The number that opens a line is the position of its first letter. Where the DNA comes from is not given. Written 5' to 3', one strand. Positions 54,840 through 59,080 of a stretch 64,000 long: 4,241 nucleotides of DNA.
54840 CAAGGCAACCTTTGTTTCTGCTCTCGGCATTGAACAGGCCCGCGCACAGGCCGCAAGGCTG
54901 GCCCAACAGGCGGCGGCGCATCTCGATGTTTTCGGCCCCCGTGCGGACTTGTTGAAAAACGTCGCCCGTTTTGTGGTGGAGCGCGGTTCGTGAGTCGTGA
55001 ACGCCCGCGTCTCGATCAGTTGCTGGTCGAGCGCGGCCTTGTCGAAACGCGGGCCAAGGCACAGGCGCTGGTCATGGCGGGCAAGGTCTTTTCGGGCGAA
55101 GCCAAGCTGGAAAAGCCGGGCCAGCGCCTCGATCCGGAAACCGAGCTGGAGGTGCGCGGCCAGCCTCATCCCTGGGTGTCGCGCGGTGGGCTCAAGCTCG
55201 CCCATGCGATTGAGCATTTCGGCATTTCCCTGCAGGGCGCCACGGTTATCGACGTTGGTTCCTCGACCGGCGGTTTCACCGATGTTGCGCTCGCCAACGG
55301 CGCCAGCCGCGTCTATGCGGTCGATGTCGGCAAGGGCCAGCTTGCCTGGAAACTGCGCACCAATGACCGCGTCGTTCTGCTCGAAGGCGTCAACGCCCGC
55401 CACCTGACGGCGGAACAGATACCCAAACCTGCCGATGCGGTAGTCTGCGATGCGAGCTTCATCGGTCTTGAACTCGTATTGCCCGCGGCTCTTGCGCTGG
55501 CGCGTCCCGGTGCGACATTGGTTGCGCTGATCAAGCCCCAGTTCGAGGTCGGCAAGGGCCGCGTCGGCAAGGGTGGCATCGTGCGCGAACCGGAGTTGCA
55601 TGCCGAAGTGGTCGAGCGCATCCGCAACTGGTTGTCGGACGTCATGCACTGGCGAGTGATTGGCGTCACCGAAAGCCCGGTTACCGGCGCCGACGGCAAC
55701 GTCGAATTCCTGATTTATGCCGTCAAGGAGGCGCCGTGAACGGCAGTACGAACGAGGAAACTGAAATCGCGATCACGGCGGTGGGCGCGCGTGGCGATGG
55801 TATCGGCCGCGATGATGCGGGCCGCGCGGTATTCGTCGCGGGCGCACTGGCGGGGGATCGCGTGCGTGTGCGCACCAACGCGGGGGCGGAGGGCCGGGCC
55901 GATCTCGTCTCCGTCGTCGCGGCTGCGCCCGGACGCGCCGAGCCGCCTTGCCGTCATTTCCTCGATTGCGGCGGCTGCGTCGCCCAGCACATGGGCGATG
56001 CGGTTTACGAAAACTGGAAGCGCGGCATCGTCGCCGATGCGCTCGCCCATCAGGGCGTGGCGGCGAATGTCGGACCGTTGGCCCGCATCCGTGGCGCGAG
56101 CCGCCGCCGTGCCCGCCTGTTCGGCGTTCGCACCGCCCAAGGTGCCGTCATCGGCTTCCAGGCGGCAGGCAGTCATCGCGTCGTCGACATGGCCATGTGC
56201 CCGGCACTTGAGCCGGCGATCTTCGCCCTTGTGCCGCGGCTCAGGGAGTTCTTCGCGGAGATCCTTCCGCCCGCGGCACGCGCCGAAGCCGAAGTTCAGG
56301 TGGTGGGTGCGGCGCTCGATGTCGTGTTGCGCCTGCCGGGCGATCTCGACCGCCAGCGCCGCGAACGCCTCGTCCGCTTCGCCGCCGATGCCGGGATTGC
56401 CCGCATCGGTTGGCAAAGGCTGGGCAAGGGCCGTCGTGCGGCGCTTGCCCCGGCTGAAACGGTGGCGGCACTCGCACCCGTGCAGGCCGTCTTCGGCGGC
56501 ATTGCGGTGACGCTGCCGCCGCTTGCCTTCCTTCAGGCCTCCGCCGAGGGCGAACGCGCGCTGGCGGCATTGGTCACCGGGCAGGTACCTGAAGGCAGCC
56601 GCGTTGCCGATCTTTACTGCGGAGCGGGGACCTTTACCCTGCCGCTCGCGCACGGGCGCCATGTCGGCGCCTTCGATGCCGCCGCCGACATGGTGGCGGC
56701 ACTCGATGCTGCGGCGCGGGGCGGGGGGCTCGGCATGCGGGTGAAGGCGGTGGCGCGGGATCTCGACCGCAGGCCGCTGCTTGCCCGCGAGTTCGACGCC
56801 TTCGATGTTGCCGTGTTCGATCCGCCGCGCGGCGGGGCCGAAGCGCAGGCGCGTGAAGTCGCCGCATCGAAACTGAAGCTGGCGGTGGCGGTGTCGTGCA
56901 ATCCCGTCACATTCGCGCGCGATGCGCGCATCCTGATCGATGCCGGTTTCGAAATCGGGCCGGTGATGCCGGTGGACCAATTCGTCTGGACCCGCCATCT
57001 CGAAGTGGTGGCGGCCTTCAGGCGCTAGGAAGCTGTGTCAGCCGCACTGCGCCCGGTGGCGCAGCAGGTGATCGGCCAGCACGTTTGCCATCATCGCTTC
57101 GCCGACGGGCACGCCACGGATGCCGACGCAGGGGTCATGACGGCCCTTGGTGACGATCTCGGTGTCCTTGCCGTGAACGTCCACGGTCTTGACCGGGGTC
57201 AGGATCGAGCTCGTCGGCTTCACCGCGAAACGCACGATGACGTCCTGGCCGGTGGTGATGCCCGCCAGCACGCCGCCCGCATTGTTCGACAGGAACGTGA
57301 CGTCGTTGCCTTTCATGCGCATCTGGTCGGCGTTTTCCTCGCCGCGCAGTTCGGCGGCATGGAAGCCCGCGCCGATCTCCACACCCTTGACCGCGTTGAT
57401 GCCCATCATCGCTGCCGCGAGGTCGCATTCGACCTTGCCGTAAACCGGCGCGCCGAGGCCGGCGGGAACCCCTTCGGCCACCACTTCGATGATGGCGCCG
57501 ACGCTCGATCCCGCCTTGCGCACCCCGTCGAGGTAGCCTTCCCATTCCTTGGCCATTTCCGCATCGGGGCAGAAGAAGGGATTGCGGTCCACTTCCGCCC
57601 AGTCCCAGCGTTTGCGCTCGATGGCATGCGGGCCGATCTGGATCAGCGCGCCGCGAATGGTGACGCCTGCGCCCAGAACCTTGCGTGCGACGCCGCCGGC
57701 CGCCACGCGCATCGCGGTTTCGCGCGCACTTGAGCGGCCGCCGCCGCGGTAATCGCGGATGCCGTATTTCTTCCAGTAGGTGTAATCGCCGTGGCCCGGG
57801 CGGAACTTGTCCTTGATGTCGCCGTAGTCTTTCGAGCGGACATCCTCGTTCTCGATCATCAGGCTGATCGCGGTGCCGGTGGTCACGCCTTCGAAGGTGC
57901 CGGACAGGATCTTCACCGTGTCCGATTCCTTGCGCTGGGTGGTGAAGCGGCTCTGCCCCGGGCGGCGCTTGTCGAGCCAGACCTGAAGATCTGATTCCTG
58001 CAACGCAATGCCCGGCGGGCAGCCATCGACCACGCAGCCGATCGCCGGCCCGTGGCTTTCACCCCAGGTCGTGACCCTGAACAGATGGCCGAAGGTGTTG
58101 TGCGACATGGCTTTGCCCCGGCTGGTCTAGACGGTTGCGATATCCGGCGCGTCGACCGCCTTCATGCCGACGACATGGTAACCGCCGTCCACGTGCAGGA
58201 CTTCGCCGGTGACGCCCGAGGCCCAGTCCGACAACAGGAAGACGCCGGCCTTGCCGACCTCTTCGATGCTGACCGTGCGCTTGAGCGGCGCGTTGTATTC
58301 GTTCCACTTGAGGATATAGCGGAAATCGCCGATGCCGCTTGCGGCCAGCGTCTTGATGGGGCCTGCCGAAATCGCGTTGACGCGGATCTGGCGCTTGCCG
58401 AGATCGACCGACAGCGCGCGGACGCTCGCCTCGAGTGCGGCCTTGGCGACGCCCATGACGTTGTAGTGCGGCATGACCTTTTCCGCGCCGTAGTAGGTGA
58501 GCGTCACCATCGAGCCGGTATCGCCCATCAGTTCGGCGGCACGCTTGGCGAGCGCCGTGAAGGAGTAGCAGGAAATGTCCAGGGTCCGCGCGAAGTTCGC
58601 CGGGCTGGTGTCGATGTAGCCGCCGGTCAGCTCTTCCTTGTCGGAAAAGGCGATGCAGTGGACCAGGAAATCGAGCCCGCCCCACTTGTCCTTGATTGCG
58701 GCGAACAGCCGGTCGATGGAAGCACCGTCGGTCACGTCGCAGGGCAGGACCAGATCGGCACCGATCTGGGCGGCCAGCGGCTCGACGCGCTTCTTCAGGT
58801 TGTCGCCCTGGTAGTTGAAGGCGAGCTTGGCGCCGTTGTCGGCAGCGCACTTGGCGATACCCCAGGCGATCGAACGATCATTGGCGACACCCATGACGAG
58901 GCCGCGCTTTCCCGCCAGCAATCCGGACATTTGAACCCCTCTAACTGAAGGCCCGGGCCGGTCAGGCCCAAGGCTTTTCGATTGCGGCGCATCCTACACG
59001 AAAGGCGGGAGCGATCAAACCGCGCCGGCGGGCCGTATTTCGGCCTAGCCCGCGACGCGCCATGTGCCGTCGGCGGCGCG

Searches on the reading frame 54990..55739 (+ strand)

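Call 10: search_protein_families(library=pfam, proteins=[window:54990-55739:+])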
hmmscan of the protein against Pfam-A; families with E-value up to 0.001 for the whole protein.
window:54990-55739:+ (249 aa): 3 families
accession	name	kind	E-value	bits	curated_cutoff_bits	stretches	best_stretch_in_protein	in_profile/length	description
PF01728.25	FtsJ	-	3e-46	158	24.1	1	62-244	1-179/181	FtsJ-like methyltransferase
PF01479.30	S4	-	3.4e-08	33.5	22.8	1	7-52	2-47/48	S4 domain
PF08241.18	Methyltransf_11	-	0.00065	20.7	21.2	0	87-157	1-70/95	Methyltransferase domain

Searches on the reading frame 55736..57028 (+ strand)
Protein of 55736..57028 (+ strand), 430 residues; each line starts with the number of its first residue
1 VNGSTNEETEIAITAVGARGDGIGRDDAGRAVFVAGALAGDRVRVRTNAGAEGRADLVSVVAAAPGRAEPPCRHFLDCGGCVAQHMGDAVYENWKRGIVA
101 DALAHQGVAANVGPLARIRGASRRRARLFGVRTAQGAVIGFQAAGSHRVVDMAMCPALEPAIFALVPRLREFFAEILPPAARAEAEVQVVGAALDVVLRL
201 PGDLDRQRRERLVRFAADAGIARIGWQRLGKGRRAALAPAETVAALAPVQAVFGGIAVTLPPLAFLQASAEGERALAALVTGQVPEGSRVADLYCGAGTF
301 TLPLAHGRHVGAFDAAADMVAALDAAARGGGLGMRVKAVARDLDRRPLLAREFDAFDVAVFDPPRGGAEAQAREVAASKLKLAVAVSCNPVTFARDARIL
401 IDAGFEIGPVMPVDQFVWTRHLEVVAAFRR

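Call 10: search_protein_families(library=pfam, proteins=[window:55736-57028:+])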
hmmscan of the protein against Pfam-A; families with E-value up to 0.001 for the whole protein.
window:55736-57028:+ (430 aa): 3 families
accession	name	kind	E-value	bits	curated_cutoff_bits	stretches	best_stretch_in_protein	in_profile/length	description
PF05958.17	tRNA_U5-meth_tr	-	2.6e-08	33.7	23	1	356-424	284-350/357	tRNA (Uracil-5-)-methyltransferase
PF01938.26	TRAM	-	9.7e-07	29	21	1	7-46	6-47/61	TRAM domain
PF13649.12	Methyltransf_25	-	4e-05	24.7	27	1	290-355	1-67/97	Methyltransferase domain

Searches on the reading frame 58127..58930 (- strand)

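Call 10: search_protein_families(library=pfam, proteins=[window:58127-58930:-])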
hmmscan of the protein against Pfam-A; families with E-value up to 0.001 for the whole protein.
window:58127-58930:- (267 aa): 2 families
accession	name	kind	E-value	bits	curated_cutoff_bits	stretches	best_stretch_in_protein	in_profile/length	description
PF13561.12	adh_short_C2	-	4.5e-94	314.9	27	1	14-252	1-236/236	Enoyl-(Acyl carrier protein) reductase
PF00106.31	adh_short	-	9e-20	71.4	26.6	1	18-196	9-186/195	short chain dehydrogenase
